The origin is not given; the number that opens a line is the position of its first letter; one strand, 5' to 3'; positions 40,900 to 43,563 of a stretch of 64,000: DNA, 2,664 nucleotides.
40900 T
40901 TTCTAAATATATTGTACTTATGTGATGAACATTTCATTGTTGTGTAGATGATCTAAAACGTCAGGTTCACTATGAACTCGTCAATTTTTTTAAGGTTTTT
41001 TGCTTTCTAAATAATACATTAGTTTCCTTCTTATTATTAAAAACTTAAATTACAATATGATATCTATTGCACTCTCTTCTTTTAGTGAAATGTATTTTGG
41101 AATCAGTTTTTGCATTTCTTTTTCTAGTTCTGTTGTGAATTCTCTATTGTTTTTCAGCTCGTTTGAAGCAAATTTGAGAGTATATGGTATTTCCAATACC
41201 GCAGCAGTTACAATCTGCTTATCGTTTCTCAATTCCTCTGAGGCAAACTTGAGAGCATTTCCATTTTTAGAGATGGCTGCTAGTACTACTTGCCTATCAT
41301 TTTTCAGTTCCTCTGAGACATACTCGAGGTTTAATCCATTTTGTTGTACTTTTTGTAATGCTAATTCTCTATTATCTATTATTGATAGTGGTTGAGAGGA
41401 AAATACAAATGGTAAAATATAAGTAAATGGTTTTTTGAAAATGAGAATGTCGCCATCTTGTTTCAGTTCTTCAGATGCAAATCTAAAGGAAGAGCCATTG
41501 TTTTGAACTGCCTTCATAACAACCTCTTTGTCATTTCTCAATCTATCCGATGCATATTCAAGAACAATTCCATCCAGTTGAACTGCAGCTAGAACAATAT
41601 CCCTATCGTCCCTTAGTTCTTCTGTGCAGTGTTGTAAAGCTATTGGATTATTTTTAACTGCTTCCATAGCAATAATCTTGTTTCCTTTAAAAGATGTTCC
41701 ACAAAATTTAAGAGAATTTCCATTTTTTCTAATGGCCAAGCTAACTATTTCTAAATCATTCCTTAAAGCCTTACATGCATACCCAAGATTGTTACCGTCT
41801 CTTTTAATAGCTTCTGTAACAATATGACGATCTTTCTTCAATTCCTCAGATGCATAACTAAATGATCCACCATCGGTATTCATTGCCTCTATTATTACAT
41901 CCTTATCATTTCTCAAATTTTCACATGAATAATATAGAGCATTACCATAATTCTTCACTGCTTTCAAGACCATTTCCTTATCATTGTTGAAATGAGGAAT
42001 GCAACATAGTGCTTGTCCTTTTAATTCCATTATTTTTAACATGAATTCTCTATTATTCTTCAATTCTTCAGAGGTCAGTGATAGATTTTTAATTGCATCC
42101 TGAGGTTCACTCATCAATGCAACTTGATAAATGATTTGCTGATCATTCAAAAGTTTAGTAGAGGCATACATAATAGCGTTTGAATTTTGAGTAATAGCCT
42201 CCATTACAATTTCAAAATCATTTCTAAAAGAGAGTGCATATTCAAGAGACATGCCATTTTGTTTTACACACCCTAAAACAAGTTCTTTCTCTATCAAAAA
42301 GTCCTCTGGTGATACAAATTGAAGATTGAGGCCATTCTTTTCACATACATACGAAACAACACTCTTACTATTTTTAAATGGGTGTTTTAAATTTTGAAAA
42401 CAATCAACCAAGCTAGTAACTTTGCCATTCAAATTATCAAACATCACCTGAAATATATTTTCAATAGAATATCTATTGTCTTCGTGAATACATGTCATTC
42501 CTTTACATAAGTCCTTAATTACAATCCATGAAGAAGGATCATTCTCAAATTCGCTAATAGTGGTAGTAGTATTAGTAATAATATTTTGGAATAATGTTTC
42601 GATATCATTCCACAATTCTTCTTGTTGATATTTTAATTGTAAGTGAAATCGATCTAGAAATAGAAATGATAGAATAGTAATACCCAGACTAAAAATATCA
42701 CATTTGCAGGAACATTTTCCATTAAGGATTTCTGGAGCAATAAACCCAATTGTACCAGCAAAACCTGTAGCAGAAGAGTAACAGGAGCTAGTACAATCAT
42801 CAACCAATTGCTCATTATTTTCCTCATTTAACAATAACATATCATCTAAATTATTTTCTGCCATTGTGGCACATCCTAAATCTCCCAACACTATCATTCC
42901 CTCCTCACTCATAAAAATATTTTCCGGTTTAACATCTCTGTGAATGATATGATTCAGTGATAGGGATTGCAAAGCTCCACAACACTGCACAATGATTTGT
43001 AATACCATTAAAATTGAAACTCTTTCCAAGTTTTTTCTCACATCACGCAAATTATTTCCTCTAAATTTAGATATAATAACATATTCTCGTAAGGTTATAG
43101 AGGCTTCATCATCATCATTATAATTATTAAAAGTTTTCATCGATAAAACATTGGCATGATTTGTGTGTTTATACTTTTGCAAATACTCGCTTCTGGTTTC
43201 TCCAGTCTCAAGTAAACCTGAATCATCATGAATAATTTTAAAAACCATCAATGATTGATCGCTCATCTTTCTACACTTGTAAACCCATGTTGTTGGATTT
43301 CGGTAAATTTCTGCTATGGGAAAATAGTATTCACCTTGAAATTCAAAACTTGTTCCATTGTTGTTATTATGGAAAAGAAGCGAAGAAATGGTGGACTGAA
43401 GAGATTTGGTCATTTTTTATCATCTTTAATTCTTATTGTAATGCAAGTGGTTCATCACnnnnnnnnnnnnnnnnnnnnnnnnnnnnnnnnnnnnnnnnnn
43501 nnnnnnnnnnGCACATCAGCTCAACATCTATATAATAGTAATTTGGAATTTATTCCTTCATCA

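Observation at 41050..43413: Second DUF4116-repeat kinase with inverted domain order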

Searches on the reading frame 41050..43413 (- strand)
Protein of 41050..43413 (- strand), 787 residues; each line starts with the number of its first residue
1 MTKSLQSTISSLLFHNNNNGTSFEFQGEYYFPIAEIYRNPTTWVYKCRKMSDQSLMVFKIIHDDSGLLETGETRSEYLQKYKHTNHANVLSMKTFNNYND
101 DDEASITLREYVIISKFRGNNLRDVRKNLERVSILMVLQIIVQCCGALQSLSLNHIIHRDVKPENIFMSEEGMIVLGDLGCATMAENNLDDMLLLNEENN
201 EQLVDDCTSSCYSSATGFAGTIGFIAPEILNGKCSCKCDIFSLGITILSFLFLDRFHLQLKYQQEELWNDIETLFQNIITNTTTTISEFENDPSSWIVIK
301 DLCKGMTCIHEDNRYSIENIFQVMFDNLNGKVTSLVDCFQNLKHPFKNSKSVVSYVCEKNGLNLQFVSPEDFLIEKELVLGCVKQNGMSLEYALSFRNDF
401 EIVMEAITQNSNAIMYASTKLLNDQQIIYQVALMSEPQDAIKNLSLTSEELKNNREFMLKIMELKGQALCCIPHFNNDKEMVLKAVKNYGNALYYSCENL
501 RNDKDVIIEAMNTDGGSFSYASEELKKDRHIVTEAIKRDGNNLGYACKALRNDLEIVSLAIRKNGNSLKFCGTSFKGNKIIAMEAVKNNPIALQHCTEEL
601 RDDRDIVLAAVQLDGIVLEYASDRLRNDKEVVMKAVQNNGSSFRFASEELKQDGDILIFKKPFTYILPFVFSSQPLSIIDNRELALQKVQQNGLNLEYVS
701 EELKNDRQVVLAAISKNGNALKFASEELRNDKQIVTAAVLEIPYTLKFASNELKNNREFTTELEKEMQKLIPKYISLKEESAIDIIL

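Call 4: search_protein_families(library=pfam, proteins=[window:41050-43413:-], max_evalue=0.01)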
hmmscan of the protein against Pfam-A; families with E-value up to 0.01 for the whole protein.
window:41050-43413:- (787 aa): 4 families
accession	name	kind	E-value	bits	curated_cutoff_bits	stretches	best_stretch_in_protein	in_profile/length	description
PF13475.11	DUF4116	-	4.5e-142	461.9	24.9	11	603-651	1-49/49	Domain of unknown function (DUF4116)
PF00069.31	Pkinase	-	6.8e-26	91.7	31.7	1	44-322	15-259/263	Protein kinase domain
PF07714.23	PK_Tyr_Ser-Thr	-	7.7e-11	42.2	23.1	1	57-186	32-153/258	Protein tyrosine and serine/threonine kinase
PF12037.13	ATAD3_N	-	0.0076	16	25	0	684-739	175-230/265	ATPase family AAA domain-containing protein 3, N-terminal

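Call 6: list_cluster_members(proteins=[window:41050-43413:-, window:43758-45311:+, window:14556-15851:+])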
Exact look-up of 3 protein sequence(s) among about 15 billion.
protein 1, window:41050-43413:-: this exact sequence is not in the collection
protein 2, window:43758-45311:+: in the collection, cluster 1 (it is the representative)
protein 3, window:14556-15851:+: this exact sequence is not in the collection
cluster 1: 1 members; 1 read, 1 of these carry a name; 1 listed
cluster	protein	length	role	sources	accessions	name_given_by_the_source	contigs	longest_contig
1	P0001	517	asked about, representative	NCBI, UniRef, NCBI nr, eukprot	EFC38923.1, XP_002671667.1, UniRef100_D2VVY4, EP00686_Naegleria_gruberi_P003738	RGS domain-containing protein [Naegleria gruberi] | RGS domain-containing protein n=1 Tax=Naegleria gruberi TaxID=5762 RepID=D2VVY4_NAEGR | XP_002671667.1 RGS domain-containing protein [Naegleria gruberi strain NEG-M]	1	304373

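Call 12: find_homologous_proteins(query=window:41050-43413:-, max_evalue=0.00001)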
Query window:41050-43413:- (787 aa): 70 proteins with E <= 0.00001 among 6330 candidates.
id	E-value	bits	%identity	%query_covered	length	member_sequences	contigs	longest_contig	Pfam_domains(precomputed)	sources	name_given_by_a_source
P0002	0.0e+0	1635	100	94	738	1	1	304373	PF07714.24,PF00069.32,PF13475.12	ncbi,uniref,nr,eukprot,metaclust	ncbi:hypothetical protein NAEGRDRAFT_59370 [Naegleria gruberi]|uniref:Protein kinase domain-containi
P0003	1.3e-87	313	26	57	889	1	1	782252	PF13475.12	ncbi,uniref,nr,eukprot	ncbi:predicted protein [Naegleria gruberi]|uniref:Predicted protein n=1 Tax=Naegleria gruberi TaxID=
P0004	8.2e-64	234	29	52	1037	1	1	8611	PF13475.12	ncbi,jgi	jgi:hypothetical protein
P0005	2.2e-62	229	30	49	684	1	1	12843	PF13475.12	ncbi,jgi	jgi:hypothetical protein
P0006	4.0e-29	119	34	21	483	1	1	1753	PF13475.12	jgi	jgi:hypothetical protein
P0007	4.8e-27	112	32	31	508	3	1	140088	PF13475.12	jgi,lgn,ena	-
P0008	9.8e-14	68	22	37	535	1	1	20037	PF13475.12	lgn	-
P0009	5.6e-11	59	30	23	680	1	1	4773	PF07714.24,PF00069.32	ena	-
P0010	6.1e-9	52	29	24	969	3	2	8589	PF07714.24,PF00069.32,PF25174.2,PF26549.1,PF00930.28,PF03109.23,PF26550.2,PF07676.19,PF01636.30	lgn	-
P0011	1.2e-8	52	29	24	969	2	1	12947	PF07714.24,PF00069.32,PF25174.2,PF26549.1,PF00930.28,PF03109.23,PF26550.2,PF02897.22,PF07676.19,PF01636.30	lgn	-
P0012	7.3e-8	49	28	26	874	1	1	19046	PF25063.1,PF13431.13,PF23914.2,PF25062.2,PF13414.13,PF13428.13,PF17667.8,PF14559.13,PF07714.24,PF00069.32,PF00515.35,PF03109.23,PF12895.14,PF13424.13,PF21033.5,PF13432.13,PF13181.13,PF07719.24,PF01636.30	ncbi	ncbi:MAG: protein kinase [Blastocatellia bacterium]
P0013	2.3e-7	47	26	30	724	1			PF07714.24,PF00069.32,PF25174.2,PF26549.1,PF00930.28,PF03109.23,PF26550.2,PF24817.2,PF07676.19,PF01636.30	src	-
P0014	2.4e-7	47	28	26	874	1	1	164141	PF13431.13,PF23914.2,PF13414.13,PF13428.13,PF17667.8,PF14559.13,PF07714.24,PF00069.32,PF00515.35,PF03109.23,PF12895.14,PF13424.13,PF21033.5,PF13432.13,PF13181.13,PF07719.24,PF01636.30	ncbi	-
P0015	2.8e-7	47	29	21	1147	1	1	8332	PF25872.1,PF13401.13,PF01637.25,PF00931.29,PF13191.13,PF13374.13,PF07714.24,PF00069.32,PF17874.8,PF13424.13,PF07719.24,PF25199.2,PF01636.30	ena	-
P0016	3.2e-7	47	26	29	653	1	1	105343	PF07714.24,PF00069.32,PF03109.23,PF03793.25,PF01636.30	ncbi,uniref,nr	ncbi:Stk1 family PASTA domain-containing Ser/Thr kinase [Microbacterium candidum]|uniref:non-specifi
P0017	3.5e-7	47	29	22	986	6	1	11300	PF25174.2,PF00930.28,PF23381.2,PF12894.14,PF24817.2,PF07676.19,PF07714.24,PF23389.2,PF00069.32,PF26549.1,PF26550.2,PF25460.2,PF02897.22,PF01636.30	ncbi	-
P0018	3.8e-7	47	25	29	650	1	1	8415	PF07714.24,PF00069.32,PF03109.23,PF03793.25,PF01636.30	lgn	-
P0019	5.7e-7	46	32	23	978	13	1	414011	PF25174.2,PF00930.28,PF23381.2,PF24817.2,PF07676.19,PF07714.24,PF00069.32,PF26549.1,PF24807.2,PF26550.2,PF25460.2,PF02897.22,PF01636.30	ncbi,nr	ncbi:MAG: PD40 domain-containing protein [Acidobacteria bacterium]|nr:PD40 domain-containing protein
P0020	5.9e-7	46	27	28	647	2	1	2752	PF07714.24,PF00069.32,PF03109.23,PF03793.25,PF01636.30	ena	-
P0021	6.8e-7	46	32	16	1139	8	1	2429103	PF07714.24,PF00069.32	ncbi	ncbi:Eukaryotic translation initiation factor 2-alpha kinase 3 [Batrachochytrium dendrobatidis]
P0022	7.9e-7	46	23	29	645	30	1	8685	PF07714.24,PF00069.32,PF03109.23,PF03793.25,PF01636.30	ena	-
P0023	7.9e-7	45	31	21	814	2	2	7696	PF13431.13,PF13414.13,PF13428.13,PF13374.13,PF14559.13,PF07714.24,PF00069.32,PF00515.35,PF03109.23,PF13424.13,PF21033.5,PF14531.13,PF13432.13,PF13181.13,PF07719.24,PF01636.30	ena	-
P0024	8.7e-7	45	28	27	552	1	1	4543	PF07714.24,PF00069.32,PF03109.23,PF14531.13,PF01636.30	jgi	jgi:serine/threonine protein kinase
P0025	9.0e-7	45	23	29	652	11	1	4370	PF07714.24,PF00069.32,PF03109.23,PF03793.25,PF01636.30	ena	-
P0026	9.2e-7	45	25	29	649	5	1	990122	PF07714.24,PF00069.32,PF03109.23,PF03793.25,PF01636.30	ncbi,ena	-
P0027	9.2e-7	45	25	29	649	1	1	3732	PF07714.24,PF00069.32,PF03109.23,PF03793.25,PF01636.30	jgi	-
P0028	9.6e-7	45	26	30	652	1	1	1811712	PF07714.24,PF00069.32,PF03109.23,PF03793.25,PF01636.30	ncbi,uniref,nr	ncbi:Stk1 family PASTA domain-containing Ser/Thr kinase [Microbacterium rhizomatis]|uniref:non-speci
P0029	1.1e-6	45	23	29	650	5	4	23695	PF07714.24,PF00069.32,PF03109.23,PF03793.25,PF01636.30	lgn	-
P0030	1.2e-6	45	32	23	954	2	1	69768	PF25174.2,PF00930.28,PF23381.2,PF24817.2,PF07676.19,PF07714.24,PF00069.32,PF26549.1,PF24807.2,PF26550.2,PF25460.2,PF02897.22,PF01636.30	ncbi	-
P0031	1.2e-6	45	33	17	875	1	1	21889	PF07714.24,PF00069.32,PF01183.27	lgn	-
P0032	1.3e-6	45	30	18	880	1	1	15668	PF07714.24,PF00069.32,PF25174.2,PF26549.1,PF00930.28,PF23381.2,PF26550.2,PF07676.19,PF01636.30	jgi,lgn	-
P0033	1.4e-6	45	25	31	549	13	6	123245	PF07714.24,PF00069.32,PF03109.23,PF03793.25,PF01636.30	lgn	-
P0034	1.5e-6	45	24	29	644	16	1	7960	PF07714.24,PF00069.32,PF03109.23,PF03793.25,PF01636.30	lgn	-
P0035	1.6e-6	44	23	29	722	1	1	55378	PF07714.24,PF00069.32,PF03109.23,PF03793.25,PF01636.30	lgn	-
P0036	1.6e-6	44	24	29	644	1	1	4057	PF07714.24,PF00069.32,PF03109.23,PF03793.25,PF01636.30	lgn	-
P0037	1.7e-6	44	25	29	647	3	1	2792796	PF07714.24,PF00069.32,PF03109.23,PF03793.25,PF01636.30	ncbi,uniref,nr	ncbi:Stk1 family PASTA domain-containing Ser/Thr kinase [Microbacterium limosum]|uniref:non-specific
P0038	1.7e-6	44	26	28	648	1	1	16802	PF07714.24,PF00069.32,PF03109.23,PF03793.25,PF01636.30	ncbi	-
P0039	1.8e-6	44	23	28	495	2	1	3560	PF07714.24,PF00069.32,PF03109.23,PF03793.25,PF01636.30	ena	-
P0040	2.1e-6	44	25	29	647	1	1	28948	PF07714.24,PF00069.32,PF03109.23,PF03793.25,PF01636.30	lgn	-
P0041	2.3e-6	44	24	29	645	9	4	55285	PF07714.24,PF00069.32,PF03109.23,PF03793.25,PF01636.30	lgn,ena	-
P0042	2.4e-6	44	25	29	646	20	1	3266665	PF07714.24,PF00069.32,PF03109.23,PF03793.25,PF01636.30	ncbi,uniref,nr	ncbi:Stk1 family PASTA domain-containing Ser/Thr kinase [Microbacterium sp. ABRD28]|uniref:Stk1 fami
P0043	2.4e-6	44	30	20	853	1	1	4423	PF13431.13,PF13414.13,PF14559.13,PF07714.24,PF00069.32,PF00515.35,PF03109.23,PF13424.13,PF21033.5,PF13181.13,PF07719.24,PF01636.30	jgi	-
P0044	2.5e-6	44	24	29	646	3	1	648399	PF07714.24,PF00069.32,PF03109.23,PF03793.25,PF01636.30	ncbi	-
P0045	2.5e-6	44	27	31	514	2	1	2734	PF07714.24,PF00069.32,PF14326.12,PF03109.23,PF14531.13,PF01636.30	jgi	jgi:serine/threonine protein kinase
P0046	2.6e-6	44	23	28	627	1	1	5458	PF07714.24,PF00069.32,PF03109.23,PF03793.25,PF01636.30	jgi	-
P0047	3.0e-6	44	26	30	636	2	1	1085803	PF07714.24,PF00069.32,PF03109.23,PF03793.25,PF01636.30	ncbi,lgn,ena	-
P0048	3.1e-6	44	24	29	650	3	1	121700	PF07714.24,PF00069.32,PF03109.23,PF03793.25,PF01636.30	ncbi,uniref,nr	ncbi:Stk1 family PASTA domain-containing Ser/Thr kinase [Microbacterium sp. KSW2-29]|uniref:non-spec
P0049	3.2e-6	43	32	19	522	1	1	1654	PF07714.24,PF00069.32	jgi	-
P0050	3.4e-6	43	28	22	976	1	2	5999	PF07714.24,PF00069.32,PF25174.2,PF26549.1,PF00930.28,PF03109.23,PF26550.2,PF24817.2,PF02897.22,PF07676.19,PF01636.30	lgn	-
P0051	4.1e-6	43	25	29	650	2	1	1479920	PF07714.24,PF00069.32,PF03109.23,PF03793.25,PF01636.30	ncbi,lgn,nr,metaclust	ncbi:serine/threonine protein kinase [Microbacterium sp. cf332]|nr:serine/threonine protein kinase [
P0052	4.1e-6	43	24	29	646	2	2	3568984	PF07714.24,PF00069.32,PF03109.23,PF03793.25,PF01636.30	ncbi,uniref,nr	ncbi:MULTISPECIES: Stk1 family PASTA domain-containing Ser/Thr kinase [unclassified Microbacterium]|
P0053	4.2e-6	43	24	29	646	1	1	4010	PF07714.24,PF00069.32,PF03109.23,PF03793.25,PF01636.30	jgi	-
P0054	4.2e-6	43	23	28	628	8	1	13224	PF07714.24,PF00069.32,PF03109.23,PF03793.25,PF01636.30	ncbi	-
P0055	4.7e-6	43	31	21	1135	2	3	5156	PF13838.13,PF07714.24,PF00069.32,PF00637.27,PF23556.2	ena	-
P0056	4.7e-6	43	26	28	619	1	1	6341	PF07714.24,PF00069.32,PF03109.23,PF03793.25,PF01636.30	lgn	-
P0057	5.1e-6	43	24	28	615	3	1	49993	PF07714.24,PF00069.32,PF03109.23,PF03793.25,PF01636.30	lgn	-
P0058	5.7e-6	43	32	16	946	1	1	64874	PF13431.13,PF13414.13,PF13428.13,PF14559.13,PF24575.2,PF07714.24,PF00069.32,PF00515.35,PF03109.23,PF13424.13,PF13181.13,PF07719.24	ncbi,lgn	-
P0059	5.8e-6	43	26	28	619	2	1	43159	PF07714.24,PF00069.32,PF03109.23,PF03793.25,PF01636.30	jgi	jgi:serine/threonine-protein kinase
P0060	5.9e-6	43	25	29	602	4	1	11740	PF07714.24,PF00069.32,PF03109.23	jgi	jgi:serine/threonine protein kinase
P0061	5.9e-6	43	24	29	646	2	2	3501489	PF07714.24,PF00069.32,PF03109.23,PF03793.25,PF01636.30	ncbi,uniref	ncbi:Stk1 family PASTA domain-containing Ser/Thr kinase [Microbacterium terregens]|uniref:non-specif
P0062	6.7e-6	42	24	29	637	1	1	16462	PF07714.24,PF00069.32,PF03109.23,PF03793.25,PF01636.30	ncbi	-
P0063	6.9e-6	42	24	28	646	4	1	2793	PF07714.24,PF00069.32,PF03109.23,PF03793.25,PF01636.30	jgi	jgi:serine/threonine-protein kinase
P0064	6.9e-6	42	27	24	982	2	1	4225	PF07714.24,PF00069.32,PF26549.1,PF00930.28,PF26550.2,PF02897.22,PF07676.19,PF01636.30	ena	-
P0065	7.0e-6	42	24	28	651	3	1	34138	PF07714.24,PF00069.32,PF03109.23,PF03793.25,PF01636.30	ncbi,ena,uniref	ncbi:Stk1 family PASTA domain-containing Ser/Thr kinase [Microbacterium azadirachtae]|uniref:Stk1 fa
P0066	8.3e-6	42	29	20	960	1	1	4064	PF07714.24,PF00069.32,PF25174.2,PF26549.1,PF00930.28,PF26550.2,PF24817.2,PF02897.22,PF07676.19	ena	-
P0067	8.3e-6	42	24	29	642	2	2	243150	PF07714.24,PF00069.32,PF03109.23,PF03793.25,PF01636.30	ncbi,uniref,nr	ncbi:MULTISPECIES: Stk1 family PASTA domain-containing Ser/Thr kinase [Microbacterium]|uniref:Stk1 f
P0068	8.7e-6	42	28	24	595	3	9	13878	PF07714.24,PF00069.32,PF22842.4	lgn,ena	-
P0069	9.3e-6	42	24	29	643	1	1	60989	PF07714.24,PF00069.32,PF03109.23,PF03793.25,PF01636.30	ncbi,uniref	ncbi:Stk1 family PASTA domain-containing Ser/Thr kinase [Microbacterium sp.]|uniref:Stk1 family PAST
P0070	9.5e-6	42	28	24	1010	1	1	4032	PF07714.24,PF00069.32,PF26549.1,PF03109.23,PF26550.2,PF07676.19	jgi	jgi:serine/threonine protein kinase/Tol biopolymer transport system component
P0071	9.8e-6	42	39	17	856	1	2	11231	PF07714.24,PF00069.32,PF03109.23,PF14531.13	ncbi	-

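Call 47: predict_structure(alignment_id=A1)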
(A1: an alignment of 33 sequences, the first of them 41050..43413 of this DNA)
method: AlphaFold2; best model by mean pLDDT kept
length: 787 residues; sequences in the alignment: 33
mean_pLDDT: 80.4   pTM: 0.52
mean pLDDT of the five models: 80.4, 78.9, 78.5, 77.6, 75.2
residues with pLDDT >= 90: 393; 70-90: 166; 50-70: 131; < 50: 97
segments of 3 or more residues with pLDDT < 50: 1-6, 14-19, 27-32, 97-109, 198-216, 258-262, 282-286, 340-361
pLDDT, mean of each block of 10 residues (from residue 1): 46 50 55 62 77 77 57 62 76 57 43 66 88 88 92 88 90 85 69 49 46 56 89 90 93 60 62 70 52 81 92 92 79 51 37 41 58 73 90 92 95 94 94 89 92 95 95 96 97 98 98 97 98 98 98 98 98 97 98 98 98 97 98 93 92 79 61 57 89 89 96 96 97 96 93 94 90 68 52
secondary structure, 60 per line:
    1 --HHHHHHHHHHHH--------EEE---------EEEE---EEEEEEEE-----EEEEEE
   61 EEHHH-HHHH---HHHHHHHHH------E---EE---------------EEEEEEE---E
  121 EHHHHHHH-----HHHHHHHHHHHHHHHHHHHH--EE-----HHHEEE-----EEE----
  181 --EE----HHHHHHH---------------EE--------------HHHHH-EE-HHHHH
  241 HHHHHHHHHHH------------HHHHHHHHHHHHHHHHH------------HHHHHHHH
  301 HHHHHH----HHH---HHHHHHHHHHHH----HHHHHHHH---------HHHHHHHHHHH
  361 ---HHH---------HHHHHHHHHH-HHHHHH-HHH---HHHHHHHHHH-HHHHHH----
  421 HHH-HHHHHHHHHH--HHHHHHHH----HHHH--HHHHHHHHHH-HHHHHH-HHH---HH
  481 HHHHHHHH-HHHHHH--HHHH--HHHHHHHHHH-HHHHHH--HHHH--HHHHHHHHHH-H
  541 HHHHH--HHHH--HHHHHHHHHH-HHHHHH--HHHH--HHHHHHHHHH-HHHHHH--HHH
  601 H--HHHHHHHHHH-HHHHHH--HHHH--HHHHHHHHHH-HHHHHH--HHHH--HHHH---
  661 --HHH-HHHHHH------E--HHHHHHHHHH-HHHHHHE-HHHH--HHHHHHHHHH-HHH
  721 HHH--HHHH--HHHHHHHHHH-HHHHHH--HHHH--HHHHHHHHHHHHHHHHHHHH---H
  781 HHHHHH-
elements in order (helices of 4 or more, strands of 3 or more residues): H3-14 E23-25 E35-38 E42-49 E55-62 H67-70 H74-82 E110-116 H122-128 H134-153 E166-168 E174-176 H189-195 H227-231 H236-251 H264-280 H293-306 H317-328 H333-340 H350-360 H376-385 H387-392 H400-409 H411-416 H425-434 H437-444 H449-452 H455-464 H466-471 H479-488 H490-495 H498-501 H504-513 H515-520 H523-526 H529-538 H540-545 H548-551 H554-563 H565-570 H573-576 H579-588 H590-595 H598-601 H604-613 H615-620 H623-626 H629-638 H640-645 H648-651 H654-657 H667-672 H682-691 H693-698 H701-704 H707-716 H718-723 H726-729 H732-741 H743-748 H751-754 H757-776 H780-786
